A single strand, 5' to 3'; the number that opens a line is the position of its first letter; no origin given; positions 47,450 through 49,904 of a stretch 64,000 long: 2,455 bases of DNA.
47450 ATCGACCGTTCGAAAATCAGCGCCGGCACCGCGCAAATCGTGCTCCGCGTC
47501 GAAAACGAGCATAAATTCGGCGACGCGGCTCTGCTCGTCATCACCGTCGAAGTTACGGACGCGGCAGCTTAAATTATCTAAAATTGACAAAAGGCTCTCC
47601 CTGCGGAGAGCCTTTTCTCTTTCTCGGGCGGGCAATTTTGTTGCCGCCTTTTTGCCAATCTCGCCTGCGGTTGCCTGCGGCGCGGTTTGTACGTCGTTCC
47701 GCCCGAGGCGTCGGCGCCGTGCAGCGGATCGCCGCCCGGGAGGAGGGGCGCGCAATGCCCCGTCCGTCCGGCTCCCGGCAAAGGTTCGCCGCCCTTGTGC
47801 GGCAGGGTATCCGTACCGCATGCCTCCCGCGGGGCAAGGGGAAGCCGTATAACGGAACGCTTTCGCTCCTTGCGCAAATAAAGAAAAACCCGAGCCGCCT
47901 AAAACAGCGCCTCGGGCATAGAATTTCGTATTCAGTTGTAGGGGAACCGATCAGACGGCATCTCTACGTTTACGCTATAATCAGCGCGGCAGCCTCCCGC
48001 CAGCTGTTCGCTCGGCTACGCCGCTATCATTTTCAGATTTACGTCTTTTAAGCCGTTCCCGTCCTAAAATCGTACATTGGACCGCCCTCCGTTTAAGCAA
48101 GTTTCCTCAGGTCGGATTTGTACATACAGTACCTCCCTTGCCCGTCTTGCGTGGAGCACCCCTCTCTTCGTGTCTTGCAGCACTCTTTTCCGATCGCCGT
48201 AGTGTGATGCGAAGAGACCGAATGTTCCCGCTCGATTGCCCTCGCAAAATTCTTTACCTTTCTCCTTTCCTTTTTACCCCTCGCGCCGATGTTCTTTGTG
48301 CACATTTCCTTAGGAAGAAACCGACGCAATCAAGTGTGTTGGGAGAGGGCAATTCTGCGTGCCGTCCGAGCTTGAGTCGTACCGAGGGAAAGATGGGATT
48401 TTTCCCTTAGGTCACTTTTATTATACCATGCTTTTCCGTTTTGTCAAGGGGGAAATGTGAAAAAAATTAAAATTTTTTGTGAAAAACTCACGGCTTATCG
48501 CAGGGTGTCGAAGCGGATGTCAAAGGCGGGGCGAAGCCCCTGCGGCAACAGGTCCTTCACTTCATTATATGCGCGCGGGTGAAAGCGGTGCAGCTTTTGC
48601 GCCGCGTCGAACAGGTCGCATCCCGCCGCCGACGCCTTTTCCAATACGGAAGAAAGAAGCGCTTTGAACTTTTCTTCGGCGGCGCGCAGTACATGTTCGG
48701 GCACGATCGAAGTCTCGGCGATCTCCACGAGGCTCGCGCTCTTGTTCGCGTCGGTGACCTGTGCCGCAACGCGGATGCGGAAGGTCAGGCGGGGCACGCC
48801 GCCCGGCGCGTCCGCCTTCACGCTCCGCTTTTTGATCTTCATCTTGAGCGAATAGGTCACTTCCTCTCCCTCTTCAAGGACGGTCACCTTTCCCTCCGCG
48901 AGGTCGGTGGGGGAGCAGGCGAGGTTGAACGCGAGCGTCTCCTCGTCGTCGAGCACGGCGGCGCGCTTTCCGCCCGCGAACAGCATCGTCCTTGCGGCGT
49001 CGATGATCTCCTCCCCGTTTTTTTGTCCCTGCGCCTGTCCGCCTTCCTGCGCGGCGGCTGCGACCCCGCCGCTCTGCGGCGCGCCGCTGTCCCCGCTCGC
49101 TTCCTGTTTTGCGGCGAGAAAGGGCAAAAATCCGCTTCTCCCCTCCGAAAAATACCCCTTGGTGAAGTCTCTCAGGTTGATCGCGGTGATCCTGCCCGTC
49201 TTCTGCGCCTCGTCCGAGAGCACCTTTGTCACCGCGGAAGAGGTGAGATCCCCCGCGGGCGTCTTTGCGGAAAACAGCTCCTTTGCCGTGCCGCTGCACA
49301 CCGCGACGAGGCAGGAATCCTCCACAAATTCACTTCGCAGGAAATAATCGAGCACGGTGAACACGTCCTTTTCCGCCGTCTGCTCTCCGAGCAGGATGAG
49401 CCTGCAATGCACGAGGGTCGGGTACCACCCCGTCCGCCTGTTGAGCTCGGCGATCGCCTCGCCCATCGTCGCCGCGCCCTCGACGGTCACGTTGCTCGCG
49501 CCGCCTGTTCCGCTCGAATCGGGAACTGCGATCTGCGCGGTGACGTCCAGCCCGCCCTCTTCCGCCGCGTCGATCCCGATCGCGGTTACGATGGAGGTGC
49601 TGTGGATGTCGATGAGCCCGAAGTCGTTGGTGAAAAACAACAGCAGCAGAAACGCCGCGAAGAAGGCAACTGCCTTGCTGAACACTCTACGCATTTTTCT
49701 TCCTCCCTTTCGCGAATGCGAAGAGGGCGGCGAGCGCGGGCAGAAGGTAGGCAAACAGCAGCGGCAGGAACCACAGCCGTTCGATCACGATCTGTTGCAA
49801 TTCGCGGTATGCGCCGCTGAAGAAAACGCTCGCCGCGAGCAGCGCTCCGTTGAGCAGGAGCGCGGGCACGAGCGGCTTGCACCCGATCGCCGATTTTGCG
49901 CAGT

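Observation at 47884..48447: Strongly promoted ~0.53-kb ORF-free locus: candidate large structured ncRNA of unknown class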

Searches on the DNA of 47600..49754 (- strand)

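Call 4: search_rna_families(source=window, start=47600, end=48700, threshold=evalue, max_evalue=10, show_alignments=3)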
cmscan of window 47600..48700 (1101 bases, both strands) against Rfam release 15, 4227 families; matches with E-value up to 10: 2.
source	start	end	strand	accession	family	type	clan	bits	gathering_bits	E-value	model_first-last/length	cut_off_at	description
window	47910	47988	-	RF00277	SNORD49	Gene; snRNA; snoRNA; CD-box;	CL00062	18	37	0.17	1-71/71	no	Small nucleolar RNA SNORD49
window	47629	47692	+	RF01678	P37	Gene; sRNA;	-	14.6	50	8.9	1-62/62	no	Pseudomonas sRNA P37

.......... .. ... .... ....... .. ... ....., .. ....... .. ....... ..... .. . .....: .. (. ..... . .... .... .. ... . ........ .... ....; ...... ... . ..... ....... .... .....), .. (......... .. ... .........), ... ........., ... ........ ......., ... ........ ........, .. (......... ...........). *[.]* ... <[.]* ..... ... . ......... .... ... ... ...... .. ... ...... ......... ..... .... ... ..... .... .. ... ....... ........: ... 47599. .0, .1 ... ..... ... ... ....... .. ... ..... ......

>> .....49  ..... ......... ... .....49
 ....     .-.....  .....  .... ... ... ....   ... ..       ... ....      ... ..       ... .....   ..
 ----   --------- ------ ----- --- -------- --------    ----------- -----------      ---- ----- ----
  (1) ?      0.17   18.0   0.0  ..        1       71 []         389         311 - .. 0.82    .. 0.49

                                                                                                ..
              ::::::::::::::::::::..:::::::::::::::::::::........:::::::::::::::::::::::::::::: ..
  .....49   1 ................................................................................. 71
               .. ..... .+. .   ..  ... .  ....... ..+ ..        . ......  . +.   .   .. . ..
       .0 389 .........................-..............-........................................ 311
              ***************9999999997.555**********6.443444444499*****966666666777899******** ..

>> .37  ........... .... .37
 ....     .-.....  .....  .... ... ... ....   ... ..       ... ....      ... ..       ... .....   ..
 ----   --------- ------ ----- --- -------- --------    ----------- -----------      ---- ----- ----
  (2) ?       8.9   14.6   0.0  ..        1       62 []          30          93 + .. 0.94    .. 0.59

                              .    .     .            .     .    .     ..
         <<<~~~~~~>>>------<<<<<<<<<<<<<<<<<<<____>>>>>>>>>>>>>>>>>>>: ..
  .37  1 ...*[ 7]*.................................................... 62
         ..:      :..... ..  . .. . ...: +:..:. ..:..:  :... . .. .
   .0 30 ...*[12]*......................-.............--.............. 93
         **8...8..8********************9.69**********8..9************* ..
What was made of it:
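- On Any Rfam 15 family (including OLE, ROOL, GOLLD, raiA, 6S, RNase P, SRP, tmRNA, T-box, riboswitches): In 47600-48700 at E <= 10 there are only two chance-level hits: SNORD49 at 18 bits (gathering score 37) and P37 at 14.6 bits (call 4).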

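Call 15: search_dna_similar(query=window:47880-48450:-, collection=phages, mode=distant, max_evalue=0.01)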
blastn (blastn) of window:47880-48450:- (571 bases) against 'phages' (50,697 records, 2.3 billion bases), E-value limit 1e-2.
No match.

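Call 16: search_dna_similar(query=window:47880-48450:-, collection=plasmids, mode=distant, max_evalue=0.01)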
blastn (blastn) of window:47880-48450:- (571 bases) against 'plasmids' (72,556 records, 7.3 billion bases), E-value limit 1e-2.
No match.
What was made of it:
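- There is no match in the phage or plasmid collections (calls 15, 16).
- Tried and rejected: Distant blastn against phages and plasmids gave no match (calls 15, 16).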

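Call 65: build_rna_model(alignment_id=A9, structure=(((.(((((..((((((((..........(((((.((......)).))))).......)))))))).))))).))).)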
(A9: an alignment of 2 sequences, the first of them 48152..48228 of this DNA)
Model R1 built from alignment A9 (2 sequences, 77 columns); structure: as given.
model positions 77; base pairs 23; branch points 0; effective number of sequences 1.07; information 0.736 bits per position. Calibrated on 0.2 Mb of random sequence (short: E-values are rough).
structure used (alignment columns):
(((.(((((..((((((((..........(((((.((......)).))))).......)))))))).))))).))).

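Call 66: build_rna_model(alignment_id=A10, structure=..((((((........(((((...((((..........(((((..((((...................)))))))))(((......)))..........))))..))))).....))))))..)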
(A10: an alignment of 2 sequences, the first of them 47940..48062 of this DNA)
Model R2 built from alignment A10 (2 sequences, 123 columns); structure: as given.
model positions 123; base pairs 27; branch points 1; effective number of sequences 0.78; information 0.59 bits per position. Calibrated on 0.2 Mb of random sequence (short: E-values are rough).
structure used (alignment columns):
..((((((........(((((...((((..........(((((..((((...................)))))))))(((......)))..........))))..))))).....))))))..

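Call 67: build_rna_model(alignment_id=A8, structure=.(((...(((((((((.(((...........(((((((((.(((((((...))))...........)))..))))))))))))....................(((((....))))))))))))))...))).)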
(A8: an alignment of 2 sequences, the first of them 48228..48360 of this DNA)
Model R3 built from alignment A8 (2 sequences, 133 columns); structure: as given.
model positions 133; base pairs 36; branch points 1; effective number of sequences 0.71; information 0.591 bits per position. Calibrated on 0.2 Mb of random sequence (short: E-values are rough).
structure used (alignment columns):
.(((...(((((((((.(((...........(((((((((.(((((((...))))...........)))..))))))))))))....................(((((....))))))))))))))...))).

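Call 68: search_with_rna_model(model_id=R1, sources=[window, L083, L087, L001, L092, L081, L090, L094, L101, L095, L096, L099, L098, L100, L102, L103, L093, L097, L091], max_evalue=1, make_alignment=true)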
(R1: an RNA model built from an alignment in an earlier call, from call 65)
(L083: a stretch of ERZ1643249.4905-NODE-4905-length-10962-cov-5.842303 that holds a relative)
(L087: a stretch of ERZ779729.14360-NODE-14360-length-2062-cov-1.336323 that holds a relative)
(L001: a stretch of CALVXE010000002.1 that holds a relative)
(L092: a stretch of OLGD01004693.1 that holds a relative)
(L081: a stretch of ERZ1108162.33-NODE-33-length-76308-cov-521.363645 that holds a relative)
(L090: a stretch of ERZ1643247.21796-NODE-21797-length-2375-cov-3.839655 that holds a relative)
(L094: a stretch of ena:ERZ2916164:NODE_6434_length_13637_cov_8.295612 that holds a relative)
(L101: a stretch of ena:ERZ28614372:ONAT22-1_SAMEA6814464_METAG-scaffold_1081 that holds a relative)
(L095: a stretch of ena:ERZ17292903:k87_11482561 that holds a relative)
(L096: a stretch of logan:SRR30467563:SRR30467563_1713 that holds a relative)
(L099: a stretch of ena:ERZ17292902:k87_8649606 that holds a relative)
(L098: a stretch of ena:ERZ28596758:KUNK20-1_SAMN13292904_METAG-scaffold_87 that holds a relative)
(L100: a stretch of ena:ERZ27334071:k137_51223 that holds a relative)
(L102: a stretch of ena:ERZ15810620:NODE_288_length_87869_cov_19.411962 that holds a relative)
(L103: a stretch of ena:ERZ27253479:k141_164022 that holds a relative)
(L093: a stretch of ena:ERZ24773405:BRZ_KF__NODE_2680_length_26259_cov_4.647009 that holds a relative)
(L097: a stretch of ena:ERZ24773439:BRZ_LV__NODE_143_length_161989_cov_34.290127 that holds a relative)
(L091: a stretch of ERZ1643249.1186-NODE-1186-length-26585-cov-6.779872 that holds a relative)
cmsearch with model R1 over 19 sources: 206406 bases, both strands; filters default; matches with E-value up to 1: 17.
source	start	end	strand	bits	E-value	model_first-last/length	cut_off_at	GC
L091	9831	9907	+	109.8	9e-26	1-77/77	no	0.55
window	48152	48228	-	109.8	9e-26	1-77/77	no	0.55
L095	4510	4587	+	43.1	2.7e-08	1-77/77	no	0.63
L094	4582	4655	+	37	1e-06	1-77/77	no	0.58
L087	790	859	+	36.7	1.2e-06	1-77/77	no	0.5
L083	8102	8178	+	35.1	3.3e-06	1-77/77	no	0.55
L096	2696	2773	+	32.7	1.4e-05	1-77/77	no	0.54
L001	7578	7655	+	29.4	0.0001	1-77/77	no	0.51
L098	4551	4618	+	28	0.00024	1-77/77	no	0.47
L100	4734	4801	+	27.3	0.00036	1-77/77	no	0.53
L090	1482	1555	-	24.6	0.0018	1-77/77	no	0.49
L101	4574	4649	+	24.4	0.0021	1-77/77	no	0.54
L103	4640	4690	+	18.5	0.072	14-64/77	no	0.53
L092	3988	4052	-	16.2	0.3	1-77/77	no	0.62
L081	9533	9597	-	15.9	0.36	1-77/77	no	0.58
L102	4583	4654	+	15.4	0.47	1-77/77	no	0.46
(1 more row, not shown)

Alignment A11: 17 matches aligned to the model, 89 columns, each read 5' to 3' on its own strand. Consensus structure (alignment columns), stored with it:
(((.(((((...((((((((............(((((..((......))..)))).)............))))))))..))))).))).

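Call 69: search_with_rna_model(model_id=R2, sources=[window, L083, L087, L001, L092, L081, L090, L094, L101, L095, L096, L099, L098, L100, L102, L103, L093, L097, L091], max_evalue=1, make_alignment=true)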
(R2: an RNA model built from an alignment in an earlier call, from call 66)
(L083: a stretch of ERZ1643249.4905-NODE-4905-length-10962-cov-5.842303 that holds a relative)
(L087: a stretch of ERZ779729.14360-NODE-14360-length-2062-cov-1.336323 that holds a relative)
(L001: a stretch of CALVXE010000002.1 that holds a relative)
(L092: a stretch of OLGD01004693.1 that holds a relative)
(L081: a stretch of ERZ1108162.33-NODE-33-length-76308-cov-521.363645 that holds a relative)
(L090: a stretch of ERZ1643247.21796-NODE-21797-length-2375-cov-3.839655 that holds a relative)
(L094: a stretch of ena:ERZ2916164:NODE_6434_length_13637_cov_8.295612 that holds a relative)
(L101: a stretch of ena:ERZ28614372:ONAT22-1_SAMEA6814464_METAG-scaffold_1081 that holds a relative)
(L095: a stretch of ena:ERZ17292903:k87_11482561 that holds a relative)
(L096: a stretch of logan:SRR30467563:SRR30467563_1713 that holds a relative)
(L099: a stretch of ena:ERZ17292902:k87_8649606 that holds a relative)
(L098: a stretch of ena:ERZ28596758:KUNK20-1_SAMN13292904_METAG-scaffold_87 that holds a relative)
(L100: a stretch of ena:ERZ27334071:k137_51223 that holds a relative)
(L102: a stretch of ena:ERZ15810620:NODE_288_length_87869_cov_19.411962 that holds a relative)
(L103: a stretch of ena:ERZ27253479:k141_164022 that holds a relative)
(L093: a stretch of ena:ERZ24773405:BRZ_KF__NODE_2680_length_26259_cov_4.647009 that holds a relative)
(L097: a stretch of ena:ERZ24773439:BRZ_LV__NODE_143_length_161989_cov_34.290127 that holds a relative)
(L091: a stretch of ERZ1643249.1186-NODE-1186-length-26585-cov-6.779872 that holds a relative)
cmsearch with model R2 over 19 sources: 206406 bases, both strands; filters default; matches with E-value up to 1: 13.
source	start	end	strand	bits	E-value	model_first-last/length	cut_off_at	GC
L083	8266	8388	+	162.7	1.6e-41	1-123/123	no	0.54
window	47940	48062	-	162.6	1.7e-41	1-123/123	no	0.54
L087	951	1070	+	120.7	4.3e-30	1-123/123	no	0.5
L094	4747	4867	+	95.1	3.9e-23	1-123/123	no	0.5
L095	4682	4798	+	45.7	1.1e-09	1-123/123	no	0.51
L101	4738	4859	+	45.4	1.3e-09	1-123/123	no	0.46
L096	2866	2983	+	39.5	5.6e-08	1-123/123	no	0.53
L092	3773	3892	-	37.6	1.8e-07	1-123/123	no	0.51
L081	9316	9437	-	35.3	7.6e-07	1-123/123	no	0.48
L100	4896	5013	+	34.5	1.3e-06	1-123/123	no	0.47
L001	7745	7864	+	32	5.9e-06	1-123/123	no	0.48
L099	4948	5066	+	30.7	1.3e-05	1-123/123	no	0.45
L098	4714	4831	+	18.6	0.027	1-123/123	no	0.51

Alignment A12: 13 matches aligned to the model, 131 columns, each read 5' to 3' on its own strand. Consensus structure (alignment columns), stored with it:
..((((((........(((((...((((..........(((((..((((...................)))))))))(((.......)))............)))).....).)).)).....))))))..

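Call 70: search_with_rna_model(model_id=R3, sources=[window, L083, L087, L001, L092, L081, L090, L094, L101, L095, L096, L099, L098, L100, L102, L103, L093, L097, L091], max_evalue=1, make_alignment=true)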
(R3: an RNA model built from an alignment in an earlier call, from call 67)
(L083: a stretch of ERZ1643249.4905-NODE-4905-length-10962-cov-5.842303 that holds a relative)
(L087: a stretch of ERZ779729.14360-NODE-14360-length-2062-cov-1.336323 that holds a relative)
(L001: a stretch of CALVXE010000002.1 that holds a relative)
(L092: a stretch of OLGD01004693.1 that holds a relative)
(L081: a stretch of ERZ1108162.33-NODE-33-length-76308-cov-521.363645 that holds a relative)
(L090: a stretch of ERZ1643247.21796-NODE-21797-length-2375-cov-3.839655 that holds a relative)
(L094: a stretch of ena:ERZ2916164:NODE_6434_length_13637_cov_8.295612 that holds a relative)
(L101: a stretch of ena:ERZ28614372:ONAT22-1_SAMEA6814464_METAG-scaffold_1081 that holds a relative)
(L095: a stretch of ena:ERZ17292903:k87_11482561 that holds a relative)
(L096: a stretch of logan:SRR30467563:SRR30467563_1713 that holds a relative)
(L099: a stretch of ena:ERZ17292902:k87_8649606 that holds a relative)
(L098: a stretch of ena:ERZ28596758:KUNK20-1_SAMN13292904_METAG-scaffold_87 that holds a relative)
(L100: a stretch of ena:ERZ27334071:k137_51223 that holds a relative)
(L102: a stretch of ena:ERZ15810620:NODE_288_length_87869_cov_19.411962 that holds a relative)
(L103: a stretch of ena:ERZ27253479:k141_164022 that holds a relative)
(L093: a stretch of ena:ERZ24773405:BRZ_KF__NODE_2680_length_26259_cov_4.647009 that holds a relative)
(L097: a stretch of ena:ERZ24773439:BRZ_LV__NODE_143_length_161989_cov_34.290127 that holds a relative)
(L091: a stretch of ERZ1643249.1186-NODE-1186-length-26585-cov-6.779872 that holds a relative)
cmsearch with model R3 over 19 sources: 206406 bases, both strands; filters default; matches with E-value up to 1: 19.
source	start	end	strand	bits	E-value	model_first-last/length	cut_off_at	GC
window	48228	48360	-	173.2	1.9e-48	1-133/133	no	0.49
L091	9699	9831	+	173.2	1.9e-48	1-133/133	no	0.49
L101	4446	4574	+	79.8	6.8e-21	1-133/133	no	0.47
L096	2568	2696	+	63.7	4.1e-16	1-133/133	no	0.53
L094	4450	4580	+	63.4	4.9e-16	1-133/133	no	0.49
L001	7449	7578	+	63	6.6e-16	1-133/133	no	0.53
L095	4380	4510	+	59.6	6.5e-15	1-133/133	no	0.53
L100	4601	4729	+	59.3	8.2e-15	1-133/133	no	0.53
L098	4418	4546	+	57.4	2.9e-14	1-133/133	no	0.56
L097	6733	6855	-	52.3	9.2e-13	1-133/133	no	0.53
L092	4058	4187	-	51.1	2.1e-12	1-133/133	no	0.48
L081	9604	9733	-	51.1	2.1e-12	1-133/133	no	0.48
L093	4451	4566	+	47.2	3e-11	1-133/133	no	0.52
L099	4658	4787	+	42.3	8.4e-10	1-133/133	no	0.45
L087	656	788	+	37.3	2.4e-08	1-133/133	no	0.51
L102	4457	4582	+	31.9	9.8e-07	1-133/133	no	0.52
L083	7970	8103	+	29.8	4.1e-06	1-133/133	no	0.51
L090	1554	1677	-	23.9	0.00022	1-133/133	no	0.48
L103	4503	4627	+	23.4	0.00032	1-133/133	no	0.5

Alignment A13: 19 matches aligned to the model, 202 columns, each read 5' to 3' on its own strand. Consensus structure (alignment columns), stored with it:
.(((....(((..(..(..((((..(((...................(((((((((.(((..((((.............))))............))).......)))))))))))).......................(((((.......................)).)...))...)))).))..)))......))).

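Call 73: search_with_rna_model(model_id=R1, sources=[window, L083, L087, L001, L092, L081, L090, L094, L101, L095, L096, L099, L098, L100, L102, L103, L093, L097, L091], max_evalue=0.5, make_alignment=true)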
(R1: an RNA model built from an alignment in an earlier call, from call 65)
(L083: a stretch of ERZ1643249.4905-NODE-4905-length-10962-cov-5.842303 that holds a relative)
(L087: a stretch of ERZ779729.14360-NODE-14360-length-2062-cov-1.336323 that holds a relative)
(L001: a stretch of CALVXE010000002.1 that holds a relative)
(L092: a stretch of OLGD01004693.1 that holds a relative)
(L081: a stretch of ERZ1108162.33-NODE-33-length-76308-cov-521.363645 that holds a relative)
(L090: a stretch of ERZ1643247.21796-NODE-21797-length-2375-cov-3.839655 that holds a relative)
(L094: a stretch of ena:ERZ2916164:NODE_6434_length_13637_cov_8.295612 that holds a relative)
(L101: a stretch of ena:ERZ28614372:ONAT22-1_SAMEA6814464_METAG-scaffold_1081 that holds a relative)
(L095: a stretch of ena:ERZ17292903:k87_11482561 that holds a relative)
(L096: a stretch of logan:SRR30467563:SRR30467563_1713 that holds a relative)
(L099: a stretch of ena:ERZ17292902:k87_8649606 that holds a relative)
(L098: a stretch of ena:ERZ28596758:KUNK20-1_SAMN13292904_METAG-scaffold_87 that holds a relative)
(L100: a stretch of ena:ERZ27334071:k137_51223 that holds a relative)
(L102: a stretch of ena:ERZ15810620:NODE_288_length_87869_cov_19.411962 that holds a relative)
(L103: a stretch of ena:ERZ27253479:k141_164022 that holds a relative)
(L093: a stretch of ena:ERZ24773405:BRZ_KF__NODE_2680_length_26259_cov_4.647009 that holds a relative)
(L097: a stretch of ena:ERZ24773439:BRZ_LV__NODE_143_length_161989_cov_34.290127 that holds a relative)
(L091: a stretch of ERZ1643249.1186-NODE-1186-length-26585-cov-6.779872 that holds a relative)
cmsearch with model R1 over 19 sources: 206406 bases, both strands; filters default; matches with E-value up to 0.5: 16.
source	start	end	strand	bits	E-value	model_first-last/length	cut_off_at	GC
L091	9831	9907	+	109.8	9e-26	1-77/77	no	0.55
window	48152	48228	-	109.8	9e-26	1-77/77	no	0.55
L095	4510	4587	+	43.1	2.7e-08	1-77/77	no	0.63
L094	4582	4655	+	37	1e-06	1-77/77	no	0.58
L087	790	859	+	36.7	1.2e-06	1-77/77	no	0.5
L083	8102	8178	+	35.1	3.3e-06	1-77/77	no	0.55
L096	2696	2773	+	32.7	1.4e-05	1-77/77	no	0.54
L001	7578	7655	+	29.4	0.0001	1-77/77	no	0.51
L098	4551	4618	+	28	0.00024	1-77/77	no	0.47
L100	4734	4801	+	27.3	0.00036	1-77/77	no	0.53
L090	1482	1555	-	24.6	0.0018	1-77/77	no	0.49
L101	4574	4649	+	24.4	0.0021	1-77/77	no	0.54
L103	4640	4690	+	18.5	0.072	14-64/77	no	0.53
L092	3988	4052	-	16.2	0.3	1-77/77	no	0.62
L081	9533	9597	-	15.9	0.36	1-77/77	no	0.58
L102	4583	4654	+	15.4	0.47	1-77/77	no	0.46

Alignment A14: 16 matches aligned to the model, 89 columns, each read 5' to 3' on its own strand. Consensus structure (alignment columns), stored with it:
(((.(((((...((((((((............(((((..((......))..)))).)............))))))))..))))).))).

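Call 80: search_rna_families(sources=[L093, L094, L095, L096, L097, L098, L099, L100, L090], threshold=evalue, max_evalue=5)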
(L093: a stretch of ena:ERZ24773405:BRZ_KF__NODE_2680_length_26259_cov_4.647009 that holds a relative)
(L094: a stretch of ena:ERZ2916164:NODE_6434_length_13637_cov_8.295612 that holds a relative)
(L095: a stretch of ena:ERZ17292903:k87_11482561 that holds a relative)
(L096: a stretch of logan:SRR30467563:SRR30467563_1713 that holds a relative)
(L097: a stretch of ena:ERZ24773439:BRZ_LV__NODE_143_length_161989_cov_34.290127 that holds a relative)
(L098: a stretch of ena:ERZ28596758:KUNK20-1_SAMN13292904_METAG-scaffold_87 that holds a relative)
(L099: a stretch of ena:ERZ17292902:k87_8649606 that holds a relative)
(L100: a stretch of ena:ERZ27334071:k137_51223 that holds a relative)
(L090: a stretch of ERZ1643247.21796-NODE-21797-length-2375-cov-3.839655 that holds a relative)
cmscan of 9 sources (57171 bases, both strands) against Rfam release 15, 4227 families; matches with E-value up to 5: 6.
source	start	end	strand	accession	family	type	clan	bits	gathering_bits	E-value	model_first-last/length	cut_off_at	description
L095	5253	5300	+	RF02432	SpF25_sRNA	Gene; sRNA;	-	31.2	48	0.37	1-102/102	no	Streptococcus sRNA SpF25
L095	5448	5493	+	RF03941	mir-3158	Gene; miRNA;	-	30.1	97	0.2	15-67/81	no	mir-3158 microRNA precursor family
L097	7268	7305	-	RF00625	P11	Gene;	-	27.3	70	0.048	101-139/139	5'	Pseudomonas sRNA P11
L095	4918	4997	+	RF00519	suhB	Gene; sRNA;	CL00108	26.3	41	0.26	1-77/77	no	Makes More Granules Regulator RNA (mmgR)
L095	573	602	+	RF00502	TCV_Pr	Cis-reg;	-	25.3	40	0.96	1-34/34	no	Turnip crinkle virus (TCV) core promoter hairpin (Pr)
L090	1220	1300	-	RF00512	Leu_leader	Cis-reg; leader;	-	25.1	50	0.6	1-148/148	no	Leucine operon leader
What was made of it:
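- On Any Rfam 15 family (including OLE, ROOL, GOLLD, raiA, 6S, RNase P, SRP, tmRNA, T-box, riboswitches): Nine homologous loci scanned at E <= 5 give six scattered weak hits and no family found in more than one of them (call 80).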
